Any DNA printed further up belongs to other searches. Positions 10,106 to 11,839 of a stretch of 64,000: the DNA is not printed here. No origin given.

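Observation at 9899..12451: Conserved roughly 320-nt 5-prime leaders upstream of both copies of a tandemly duplicated ion-transporter-superfamily permease: candidate riboswitch or cis-regulatory RNA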

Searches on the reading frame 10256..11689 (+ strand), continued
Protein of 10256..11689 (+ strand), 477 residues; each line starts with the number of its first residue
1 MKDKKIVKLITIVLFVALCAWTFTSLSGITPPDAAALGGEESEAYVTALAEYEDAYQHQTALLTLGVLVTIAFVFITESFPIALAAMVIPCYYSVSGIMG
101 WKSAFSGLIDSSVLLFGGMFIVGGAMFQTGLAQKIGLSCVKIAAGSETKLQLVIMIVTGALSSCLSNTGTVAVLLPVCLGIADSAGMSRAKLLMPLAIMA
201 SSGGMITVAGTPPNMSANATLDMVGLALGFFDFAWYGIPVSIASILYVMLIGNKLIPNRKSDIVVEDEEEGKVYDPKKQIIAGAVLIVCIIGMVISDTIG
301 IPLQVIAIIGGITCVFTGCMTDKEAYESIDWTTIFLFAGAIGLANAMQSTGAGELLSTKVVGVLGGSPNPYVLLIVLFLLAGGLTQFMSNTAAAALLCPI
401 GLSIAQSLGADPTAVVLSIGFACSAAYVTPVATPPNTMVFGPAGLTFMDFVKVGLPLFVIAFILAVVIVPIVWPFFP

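Call 30: find_encoding_contigs(protein=P0021, flank=3000, max_places=4)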
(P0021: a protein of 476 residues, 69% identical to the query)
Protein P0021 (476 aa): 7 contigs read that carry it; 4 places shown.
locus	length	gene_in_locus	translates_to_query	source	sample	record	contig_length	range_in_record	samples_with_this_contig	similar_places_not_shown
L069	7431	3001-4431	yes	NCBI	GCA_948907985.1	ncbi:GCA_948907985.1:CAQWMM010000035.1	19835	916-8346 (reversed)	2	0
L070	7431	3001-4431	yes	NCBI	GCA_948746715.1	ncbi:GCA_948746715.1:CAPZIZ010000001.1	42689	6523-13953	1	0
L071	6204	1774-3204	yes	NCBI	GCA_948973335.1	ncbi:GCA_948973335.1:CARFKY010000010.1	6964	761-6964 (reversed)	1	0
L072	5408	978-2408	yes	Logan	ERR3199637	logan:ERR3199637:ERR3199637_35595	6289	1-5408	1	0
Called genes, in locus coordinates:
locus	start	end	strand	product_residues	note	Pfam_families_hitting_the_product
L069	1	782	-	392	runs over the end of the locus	PF04294:VanW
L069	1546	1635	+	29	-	-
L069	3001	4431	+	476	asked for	PF06808:DctM (faint), PF00939:Na_sulph_symp, PF03600:CitMHS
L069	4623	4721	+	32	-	-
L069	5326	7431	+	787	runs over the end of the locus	PF25873:WHD_MalT (weak), PF17874:TPR_MalT, PF00196:GerE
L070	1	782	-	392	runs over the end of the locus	PF04294:VanW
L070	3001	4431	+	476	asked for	PF06808:DctM (faint), PF00939:Na_sulph_symp, PF03600:CitMHS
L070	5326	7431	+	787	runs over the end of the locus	PF25873:WHD_MalT (weak), PF17874:TPR_MalT, PF00196:GerE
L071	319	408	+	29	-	-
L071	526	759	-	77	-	-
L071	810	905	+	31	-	-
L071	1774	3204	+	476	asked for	PF06808:DctM (faint), PF00939:Na_sulph_symp, PF03600:CitMHS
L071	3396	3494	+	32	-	-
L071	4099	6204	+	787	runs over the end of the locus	PF25873:WHD_MalT (weak), PF17874:TPR_MalT, PF00196:GerE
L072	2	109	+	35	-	?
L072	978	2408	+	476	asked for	PF06808:DctM (faint), PF00939:Na_sulph_symp, PF03600:CitMHS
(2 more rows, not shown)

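Call 31: find_encoding_contigs(protein=P0031, flank=3000, max_places=4)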
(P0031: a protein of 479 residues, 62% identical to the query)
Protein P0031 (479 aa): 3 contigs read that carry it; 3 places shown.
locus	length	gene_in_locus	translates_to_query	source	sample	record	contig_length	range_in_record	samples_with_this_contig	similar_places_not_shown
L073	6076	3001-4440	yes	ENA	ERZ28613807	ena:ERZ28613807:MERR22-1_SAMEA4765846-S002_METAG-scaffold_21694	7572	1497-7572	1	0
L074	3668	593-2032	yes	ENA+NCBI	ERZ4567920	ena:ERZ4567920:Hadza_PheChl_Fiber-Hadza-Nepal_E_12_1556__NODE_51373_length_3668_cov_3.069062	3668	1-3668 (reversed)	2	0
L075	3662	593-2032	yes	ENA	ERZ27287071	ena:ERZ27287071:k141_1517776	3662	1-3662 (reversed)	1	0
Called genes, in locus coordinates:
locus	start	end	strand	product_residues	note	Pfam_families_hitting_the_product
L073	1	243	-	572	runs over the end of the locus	PF02734:Dak2, PF21645:FakA-like_M, PF13684:FakA-like_C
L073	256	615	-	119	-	PF03780:Asp23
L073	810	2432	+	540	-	-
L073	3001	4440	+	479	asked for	PF03600:CitMHS, PF00939:Na_sulph_symp, PF03600:CitMHS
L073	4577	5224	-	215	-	PF02589:LUD_dom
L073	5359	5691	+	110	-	PF00126:HTH_1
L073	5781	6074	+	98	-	?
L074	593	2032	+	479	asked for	PF03600:CitMHS, PF00939:Na_sulph_symp, PF03600:CitMHS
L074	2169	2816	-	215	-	PF02589:LUD_dom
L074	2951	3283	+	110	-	PF00126:HTH_1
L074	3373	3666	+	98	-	?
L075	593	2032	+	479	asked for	PF03600:CitMHS, PF00939:Na_sulph_symp, PF03600:CitMHS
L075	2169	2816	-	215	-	PF02589:LUD_dom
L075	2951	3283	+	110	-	PF00126:HTH_1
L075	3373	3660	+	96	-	?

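Call 45: search_protein_families(library=ncbifam, proteins=[L001:4350-5564:+, L001:5565-5942:+, L001:5960-6868:+, L049:224-901:+, L064:4812-7166:+, L049:5051-6253:+], max_evalue=0.00001)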
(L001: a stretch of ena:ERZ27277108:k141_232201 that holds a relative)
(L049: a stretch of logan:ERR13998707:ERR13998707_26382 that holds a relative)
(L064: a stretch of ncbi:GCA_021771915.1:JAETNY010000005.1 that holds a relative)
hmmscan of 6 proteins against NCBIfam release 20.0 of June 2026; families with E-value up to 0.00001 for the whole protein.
L001:4350-5564:+ (404 aa): 30 families (the best 25 are shown)
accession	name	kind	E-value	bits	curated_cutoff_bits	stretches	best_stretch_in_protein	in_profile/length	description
NF006058.0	PRK08206.1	equivalog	1.2e-133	445.6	276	1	24-396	22-397/402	diaminopropionate ammonia-lyase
TIGR03528.1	2_3_DAP_am_ly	equivalog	1.7e-121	405.5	532.25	1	29-395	24-396/396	diaminopropionate ammonia-lyase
TIGR01747.1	diampropi_NH3ly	subfamily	2e-115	385.6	274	1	34-392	10-374/376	diaminopropionate ammonia-lyase family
TIGR01124.1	ilvA_2Cterm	equivalog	1.7e-25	89.6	411.3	1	115-279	62-216/499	threonine ammonia-lyase, biosynthetic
NF006390.0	PRK08639.1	equivalog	7.7e-24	84.4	421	1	112-286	67-234/418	threonine ammonia-lyase IlvA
NF006674.0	PRK09224.1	subfamily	8e-23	80.9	577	1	118-278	73-223/508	threonine ammonia-lyase IlvA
TIGR02079.1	THD1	equivalog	4.9e-21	75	440.55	1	115-286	61-226/410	threonine ammonia-lyase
TIGR01127.1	ilvA_1Cterm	equivalog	2.9e-20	72.6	378.75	1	119-314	49-232/380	threonine ammonia-lyase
NF005292.0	PRK06815.1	equivalog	4.1e-20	72.1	371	1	121-276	72-216/320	threonine/serine dehydratase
NF006094.0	PRK08246.1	subfamily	2.6e-19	69.8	331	1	114-278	64-214/310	serine/threonine dehydratase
NF009130.0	PRK12483.1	subfamily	5.9e-19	68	801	1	114-274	81-231/521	threonine ammonia-lyase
NF004771.0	PRK06110.1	equivalog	2.2e-18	66.5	317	1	107-330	60-269/323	threonine dehydratase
NF005680.0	PRK07476.1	equivalog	7.9e-18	64.5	413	1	115-260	68-203/326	hydroxyectoine utilization dehydratase EutB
NF004996.0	PRK06381.1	equivalog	4.6e-17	62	266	1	121-248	66-186/319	threonine synthase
NF005600.0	PRK07334.1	equivalog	1.5e-16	60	496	1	118-306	77-250/408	threonine ammonia-lyase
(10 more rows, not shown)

L001:5565-5942:+ (125 aa): 0 families

L001:5960-6868:+ (302 aa): 0 families

L049:224-901:+ (225 aa): 0 families

L064:4812-7166:+ (784 aa): 3 families
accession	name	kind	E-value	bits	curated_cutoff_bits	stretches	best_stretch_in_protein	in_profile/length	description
NF003420.0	PRK04841.1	equivalog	7.5e-28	97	537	2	514-781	614-896/903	HTH-type transcriptional regulator MalT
NF047785.1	respo_reg_MadR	equivalog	8e-10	38.4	300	1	715-783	140-208/209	MadR family response regulator transcription factor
TIGR03420.1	DnaA_homol_Hda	equivalog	1.2e-06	28.3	194.8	1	8-88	25-111/226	DnaA regulatory inactivator Hda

L049:5051-6253:+ (400 aa): 28 families (the best 25 are shown)
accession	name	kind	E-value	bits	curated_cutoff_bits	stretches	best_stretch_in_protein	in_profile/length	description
NF006058.0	PRK08206.1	equivalog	3.9e-132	440.6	276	1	24-392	22-397/402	diaminopropionate ammonia-lyase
TIGR03528.1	2_3_DAP_am_ly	equivalog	1.1e-119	399.5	532.25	1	22-388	17-393/396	diaminopropionate ammonia-lyase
TIGR01747.1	diampropi_NH3ly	subfamily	2.5e-111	372.1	274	1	32-388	8-374/376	diaminopropionate ammonia-lyase family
NF006390.0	PRK08639.1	equivalog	1e-22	80.7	421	1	109-280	69-232/418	threonine ammonia-lyase IlvA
TIGR01124.1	ilvA_2Cterm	equivalog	2.1e-21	76.1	411.3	1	110-269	62-210/499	threonine ammonia-lyase, biosynthetic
TIGR02079.1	THD1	equivalog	4.2e-20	71.9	440.55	1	114-275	64-219/410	threonine ammonia-lyase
NF006674.0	PRK09224.1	subfamily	1.4e-19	70.2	577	1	106-273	66-222/508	threonine ammonia-lyase IlvA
NF004771.0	PRK06110.1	equivalog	5.5e-18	65.2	317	1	105-325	61-268/323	threonine dehydratase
NF005292.0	PRK06815.1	equivalog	1.2e-17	63.9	371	1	113-265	69-210/320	threonine/serine dehydratase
NF006094.0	PRK08246.1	subfamily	1.9e-16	60.4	331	1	110-272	64-212/310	serine/threonine dehydratase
TIGR01127.1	ilvA_1Cterm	equivalog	1.9e-15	56.8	378.75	1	118-319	52-241/380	threonine ammonia-lyase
NF009130.0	PRK12483.1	subfamily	4.3e-15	55.3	801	1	110-269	82-230/521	threonine ammonia-lyase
NF004996.0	PRK06381.1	equivalog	5.6e-15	55.2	266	1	117-253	66-195/319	threonine synthase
NF005680.0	PRK07476.1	equivalog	3.7e-14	52.4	413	1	107-253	65-200/326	hydroxyectoine utilization dehydratase EutB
NF005147.0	PRK06608.1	equivalog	3.5e-13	49.1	380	1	108-290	67-237/339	serine/threonine dehydratase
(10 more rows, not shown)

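Call 68: find_encoding_contigs(protein=P0003, flank=3000, max_places=4)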
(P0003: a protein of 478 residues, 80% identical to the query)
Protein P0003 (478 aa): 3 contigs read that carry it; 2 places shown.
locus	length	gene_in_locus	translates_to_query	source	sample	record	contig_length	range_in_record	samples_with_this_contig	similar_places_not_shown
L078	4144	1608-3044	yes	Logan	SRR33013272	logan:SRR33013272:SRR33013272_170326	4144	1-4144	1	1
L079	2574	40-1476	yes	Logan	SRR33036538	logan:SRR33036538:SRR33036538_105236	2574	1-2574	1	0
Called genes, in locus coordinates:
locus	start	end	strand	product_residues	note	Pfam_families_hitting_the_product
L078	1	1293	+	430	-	?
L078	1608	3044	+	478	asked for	PF00939:Na_sulph_symp, PF03600:CitMHS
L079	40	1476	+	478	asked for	PF00939:Na_sulph_symp, PF03600:CitMHS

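Call 69: find_encoding_contigs(protein=P0002, flank=3000, max_places=4)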
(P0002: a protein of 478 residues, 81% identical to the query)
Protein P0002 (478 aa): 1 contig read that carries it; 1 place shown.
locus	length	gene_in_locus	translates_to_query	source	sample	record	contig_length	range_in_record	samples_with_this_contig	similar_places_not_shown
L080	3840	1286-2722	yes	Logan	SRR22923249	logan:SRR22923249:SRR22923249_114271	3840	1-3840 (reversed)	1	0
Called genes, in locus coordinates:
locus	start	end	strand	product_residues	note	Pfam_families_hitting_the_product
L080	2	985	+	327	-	?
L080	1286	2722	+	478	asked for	PF03600:CitMHS, PF00939:Na_sulph_symp, PF03600:CitMHS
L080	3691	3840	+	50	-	?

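Call 84: search_solved_structures(query=window:10256-11689:+, max_evalue=0.00001)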
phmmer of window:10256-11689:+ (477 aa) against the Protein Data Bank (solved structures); distinct sequences matched with E-value up to 0.00001: 10.
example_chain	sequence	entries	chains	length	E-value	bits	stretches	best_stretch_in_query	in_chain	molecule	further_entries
5ul7_A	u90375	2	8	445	1.4e-37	133.3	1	56-473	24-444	Transporter, NadC family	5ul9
4f35_D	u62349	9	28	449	1.4e-37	133.3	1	56-473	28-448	Transporter, NadC family | DASS family sodium-coupled anion symporter | VcINDY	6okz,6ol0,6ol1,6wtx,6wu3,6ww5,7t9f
9n5n_A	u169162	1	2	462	1.6e-37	133.1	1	56-473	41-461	Transporter, NadC family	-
5uld_A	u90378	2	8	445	1e-34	123.9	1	56-473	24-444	Transporter, NadC family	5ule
8w6c_A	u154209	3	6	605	5.4e-24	88.5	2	318-466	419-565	Solute carrier family 13 member 2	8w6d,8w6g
8zkw_A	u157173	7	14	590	6.4e-20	75.1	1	323-467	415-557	Protein I'm not dead yet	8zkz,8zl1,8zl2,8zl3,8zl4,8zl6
30ut_A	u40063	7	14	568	1.2e-19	74.2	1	323-466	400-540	Na(+)/citrate cotransporter | Solute carrier family 13 member 5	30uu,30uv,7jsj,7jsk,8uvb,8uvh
8uvc_A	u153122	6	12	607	6.6e-19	71.8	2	320-465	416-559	Na(+)/dicarboxylate cotransporter 3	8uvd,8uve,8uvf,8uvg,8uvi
8y5u_A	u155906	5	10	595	1.1e-18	71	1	316-469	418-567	Solute carrier family 13 member 1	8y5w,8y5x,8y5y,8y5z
8w6h_A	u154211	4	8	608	1.4e-18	70.7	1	316-469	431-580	Solute carrier family 13 member 1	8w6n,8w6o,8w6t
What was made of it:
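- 10256..11689 (+): Permease A (477 aa), DASS/SLC13 family. The closest solved structure is VcINDY, E = 1.4e-37 (call 84).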
